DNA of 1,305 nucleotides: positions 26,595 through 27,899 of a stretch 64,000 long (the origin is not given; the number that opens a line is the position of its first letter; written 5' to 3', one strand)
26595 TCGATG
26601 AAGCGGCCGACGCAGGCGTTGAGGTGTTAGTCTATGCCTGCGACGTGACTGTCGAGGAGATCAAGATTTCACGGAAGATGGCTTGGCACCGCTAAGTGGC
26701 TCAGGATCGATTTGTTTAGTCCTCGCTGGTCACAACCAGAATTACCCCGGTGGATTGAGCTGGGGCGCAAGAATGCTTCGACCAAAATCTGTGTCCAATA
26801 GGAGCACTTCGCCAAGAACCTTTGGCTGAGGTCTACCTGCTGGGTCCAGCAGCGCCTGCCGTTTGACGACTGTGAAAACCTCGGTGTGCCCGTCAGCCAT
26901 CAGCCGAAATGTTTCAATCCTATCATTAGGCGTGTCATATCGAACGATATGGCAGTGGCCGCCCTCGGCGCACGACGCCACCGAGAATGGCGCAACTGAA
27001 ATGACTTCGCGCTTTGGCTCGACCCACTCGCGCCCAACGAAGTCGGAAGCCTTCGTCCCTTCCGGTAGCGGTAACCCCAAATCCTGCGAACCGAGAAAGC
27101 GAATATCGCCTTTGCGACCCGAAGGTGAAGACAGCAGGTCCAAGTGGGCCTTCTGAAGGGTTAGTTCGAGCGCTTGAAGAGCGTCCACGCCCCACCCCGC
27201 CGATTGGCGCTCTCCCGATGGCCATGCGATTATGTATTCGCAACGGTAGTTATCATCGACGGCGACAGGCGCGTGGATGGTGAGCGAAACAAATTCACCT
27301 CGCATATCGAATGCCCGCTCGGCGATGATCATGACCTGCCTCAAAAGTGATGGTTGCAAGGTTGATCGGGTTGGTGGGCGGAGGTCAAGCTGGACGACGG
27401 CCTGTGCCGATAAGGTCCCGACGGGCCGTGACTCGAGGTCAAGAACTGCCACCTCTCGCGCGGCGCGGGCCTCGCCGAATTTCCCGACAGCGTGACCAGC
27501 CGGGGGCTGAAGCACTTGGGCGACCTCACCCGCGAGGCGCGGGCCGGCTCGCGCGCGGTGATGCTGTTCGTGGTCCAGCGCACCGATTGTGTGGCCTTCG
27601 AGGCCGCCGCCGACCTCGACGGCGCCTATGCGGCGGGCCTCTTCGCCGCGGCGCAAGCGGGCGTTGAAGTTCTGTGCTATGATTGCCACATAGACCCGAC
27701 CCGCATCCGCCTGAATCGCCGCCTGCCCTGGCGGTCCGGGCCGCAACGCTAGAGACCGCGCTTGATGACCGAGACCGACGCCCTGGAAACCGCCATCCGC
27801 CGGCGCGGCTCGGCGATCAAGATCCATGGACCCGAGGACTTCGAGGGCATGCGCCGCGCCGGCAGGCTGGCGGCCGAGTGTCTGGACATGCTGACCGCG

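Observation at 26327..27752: sfsA carries a surrogate 3-prime end; the original 3-prime third is retained 1 kb downstream, with an orphan gene in between (e14/icd-like architecture, no integrase)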

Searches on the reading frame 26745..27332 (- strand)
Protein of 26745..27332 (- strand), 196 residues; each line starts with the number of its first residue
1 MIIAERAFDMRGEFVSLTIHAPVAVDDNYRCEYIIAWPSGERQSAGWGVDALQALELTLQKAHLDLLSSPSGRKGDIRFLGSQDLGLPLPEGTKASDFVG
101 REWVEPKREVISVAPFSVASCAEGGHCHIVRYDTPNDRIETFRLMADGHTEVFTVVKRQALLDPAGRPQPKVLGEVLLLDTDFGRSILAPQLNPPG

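Call 7: search_protein_families(library=pfam, proteins=[window:26745-27332:-], max_evalue=0.01)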
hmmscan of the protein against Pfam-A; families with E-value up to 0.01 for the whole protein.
window:26745-27332:- (196 aa): 1 family
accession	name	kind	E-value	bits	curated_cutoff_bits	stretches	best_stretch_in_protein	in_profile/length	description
PF22302.1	DUF6968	-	1.5e-19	70.1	27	1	5-88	2-89/90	Domain of unknown function (DUF6968)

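Call 10: find_homologous_proteins(query=window:26745-27332:-)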
Query window:26745-27332:- (196 aa): 3 proteins with E <= 0.001 among 363 candidates.
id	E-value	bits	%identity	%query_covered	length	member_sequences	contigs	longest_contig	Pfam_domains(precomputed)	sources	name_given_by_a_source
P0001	3.2e-77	277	65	96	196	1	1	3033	PF22302.2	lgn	-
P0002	5.3e-74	266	66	99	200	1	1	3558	PF22302.2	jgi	jgi:hypothetical protein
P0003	4.4e-15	74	44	48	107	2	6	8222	PF22302.2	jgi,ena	jgi:hypothetical protein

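Call 43: find_encoding_contigs(protein=P0002, flank=10000, max_places=3)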
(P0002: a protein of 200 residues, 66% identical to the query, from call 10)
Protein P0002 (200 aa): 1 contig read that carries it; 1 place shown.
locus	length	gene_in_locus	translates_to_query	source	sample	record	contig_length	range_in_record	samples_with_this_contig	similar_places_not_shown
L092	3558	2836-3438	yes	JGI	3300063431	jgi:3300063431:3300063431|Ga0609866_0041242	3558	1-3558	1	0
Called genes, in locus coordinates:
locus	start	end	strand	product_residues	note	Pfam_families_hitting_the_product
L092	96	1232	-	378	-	PF07274:DUF1440, PF13548:DUF4126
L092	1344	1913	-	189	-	-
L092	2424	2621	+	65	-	PF26440:DUF8108_M (weak)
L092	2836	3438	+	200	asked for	PF22302:DUF6968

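Call 44: find_encoding_contigs(protein=P0001, flank=10000, max_places=3)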
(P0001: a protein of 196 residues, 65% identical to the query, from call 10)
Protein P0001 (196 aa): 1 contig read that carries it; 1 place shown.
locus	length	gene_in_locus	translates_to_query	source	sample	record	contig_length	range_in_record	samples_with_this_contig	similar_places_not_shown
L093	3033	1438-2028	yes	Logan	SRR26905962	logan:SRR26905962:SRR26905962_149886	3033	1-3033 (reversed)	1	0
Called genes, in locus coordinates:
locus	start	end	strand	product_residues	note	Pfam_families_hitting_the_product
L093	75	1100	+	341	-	PF01548:DEDD_Tnp_IS110, PF02371:Transposase_20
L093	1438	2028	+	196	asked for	PF22302:DUF6968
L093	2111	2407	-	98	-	-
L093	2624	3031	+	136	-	?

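Call 49: search_protein_representatives(protein=window:26745-27332:-)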
Query: 196 residues. Proteins with E-value up to 0.001 (for the whole library): 196; up to 1e-10: 29; up to 1e-30: 1. The best 150 are listed.
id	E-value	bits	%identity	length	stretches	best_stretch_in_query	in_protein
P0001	1.0e-77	276.5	65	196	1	1-189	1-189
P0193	1.5e-18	83.4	47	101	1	1-96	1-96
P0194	1.5e-18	83.3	47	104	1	2-98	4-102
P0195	4.4e-18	81.8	48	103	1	6-99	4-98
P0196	6.8e-18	81.2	47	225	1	1-93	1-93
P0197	3.0e-17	79.1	49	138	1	5-98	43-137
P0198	7.0e-17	77.9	47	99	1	1-98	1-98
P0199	5.4e-16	75.0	44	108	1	13-99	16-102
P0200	2.1e-15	73.0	44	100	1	12-98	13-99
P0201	3.4e-15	72.4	46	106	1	5-98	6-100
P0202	5.4e-15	71.7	41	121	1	5-97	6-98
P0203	4.6e-14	68.7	44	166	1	3-91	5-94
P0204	4.7e-14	68.7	44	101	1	1-98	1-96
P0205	5.3e-14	68.5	44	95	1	4-91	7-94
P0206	1.2e-13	67.3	43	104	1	3-91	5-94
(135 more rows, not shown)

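Call 59: predict_structure(alignment_id=A2)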
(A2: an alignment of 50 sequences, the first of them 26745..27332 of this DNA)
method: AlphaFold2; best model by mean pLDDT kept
length: 196 residues; sequences in the alignment: 50
mean_pLDDT: 79.2   pTM: 0.59
mean pLDDT of the five models: 79.2, 76.9, 76.3, 75.3, 75.0
residues with pLDDT >= 90: 100; 70-90: 38; 50-70: 27; < 50: 31
segments of 3 or more residues with pLDDT < 50: 169-196
pLDDT, mean of each block of 10 residues (from residue 1): 98 98 98 98 98 99 97 97 97 95 71 58 72 74 77 65 65 37 34 40
secondary structure, 60 per line:
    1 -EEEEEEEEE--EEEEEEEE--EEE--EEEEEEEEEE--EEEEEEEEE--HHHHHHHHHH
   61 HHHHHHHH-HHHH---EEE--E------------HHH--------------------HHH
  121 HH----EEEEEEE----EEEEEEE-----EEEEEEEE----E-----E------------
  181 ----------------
elements in order: E2-10 E13-20 E23-25 E28-37 E40-48 H51-68 H70-73 E77-79 H118-122 E127-133 E138-144 E150-157

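Call 62: search_protein_families(library=padloc, proteins=[window:26745-27332:-], max_evalue=0.001)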
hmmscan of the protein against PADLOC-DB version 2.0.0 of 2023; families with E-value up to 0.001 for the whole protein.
window:26745-27332:- (196 aa): 0 families

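Call 63: fold_search(model_id=the predicted structure, library=pdb)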
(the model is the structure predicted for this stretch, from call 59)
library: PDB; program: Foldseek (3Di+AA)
matches with E <= 10: 907; with E <= 0.001: 0
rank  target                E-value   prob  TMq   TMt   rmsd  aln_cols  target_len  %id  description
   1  6wzz_A                3.9e-02  0.33  0.17  0.21  20.1       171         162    8  GID4 in complex with VGLWKS peptide (released 2020-06-17)
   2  5myj_A                5.5e-02  0.69  0.23  0.27  24.6       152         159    8  Structure of 70S ribosome from Lactococcus lactis (released 2017-10-11)
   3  3k44_A                6.1e-02  0.28  0.19  0.24  15.4       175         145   11  Crystal Structure of Drosophila melanogaster Pur-alpha (released 2009-10-27)
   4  8dfv_K                6.5e-02  0.33  0.21  0.17  26.9       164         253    9  Structural Basis of MicroRNA Biogenesis by Dicer-1 and Its Partner Protein Loqs-PB - complex IIa (released 2022-11-16)
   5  6cdg_A                1.1e-01  0.20  0.18  0.21  20.1       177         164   10  GID4 fragment in complex with a peptide (released 2018-03-07)
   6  8hf0_A                1.5e-01  0.99  0.24  0.03   3.1        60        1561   17  DmDcr-2/R2D2/LoqsPD with 50bp-dsRNA in Dimer state (released 2023-09-06)
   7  3k44_B                1.7e-01  0.15  0.19  0.24  16.5       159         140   16  Crystal Structure of Drosophila melanogaster Pur-alpha (released 2009-10-27)
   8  9kbz_A                2.0e-01  0.21  0.22  0.03  26.5       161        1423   10  Cryo-EM structure of DCL4-DRB4CTD-dsRNA complex (released 2026-02-18)
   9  1jzu_MODEL_1_A        2.4e-01  0.12  0.15  0.18  21.3       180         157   12  Cell transformation by the myc oncogene activates expression of a lipocalin: analysis of the gene (Q83) and so (released 2003-07-15)
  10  3f6g_B                2.5e-01  0.44  0.21  0.32  17.2       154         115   10  Crystal structure of the regulatory domain of LiCMS in complexed with isoleucine - type II (released 2009-04-21)
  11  6ci7_A                3.0e-01  0.99  0.24  0.13   4.2        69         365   13  The structure of YcaO from Methanopyrus kandleri bound with AMPPCP and Mg2+ (released 2018-03-21)
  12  1imu_MODEL_1_A        3.1e-01  0.66  0.20  0.33   5.6        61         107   21  Solution Structure of HI0257, a Ribosome Binding Protein (released 2001-10-03)
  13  5bsz                  3.1e-01  0.60  0.17  0.14   3.7        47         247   21  X-ray structure of the sugar N-methyltransferase KedS8 from Streptoalloteichus sp ATCC 53650 (released 2015-07-29)
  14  5ztm_A                3.1e-01  0.18  0.20  0.23  15.5       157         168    7  Crystal structure of MLE dsRBDs in complex with roX2 (R2H1) (released 2019-03-06)
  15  9kby_A                3.3e-01  0.90  0.23  0.07   8.4        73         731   12  Cryo-EM structure of DCL4-Hairpin RNA complex (released 2026-02-18)
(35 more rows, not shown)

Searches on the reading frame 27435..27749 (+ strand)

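Call 7: search_protein_families(library=pfam, proteins=[window:27435-27749:+], max_evalue=0.01)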
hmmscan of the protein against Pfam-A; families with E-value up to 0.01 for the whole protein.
window:27435-27749:+ (105 aa): 1 family
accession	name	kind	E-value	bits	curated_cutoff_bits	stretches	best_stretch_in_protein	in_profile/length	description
PF03749.19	SfsA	-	3.5e-29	101.8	22.8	1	1-89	50-137/138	Sugar fermentation stimulation protein RE domain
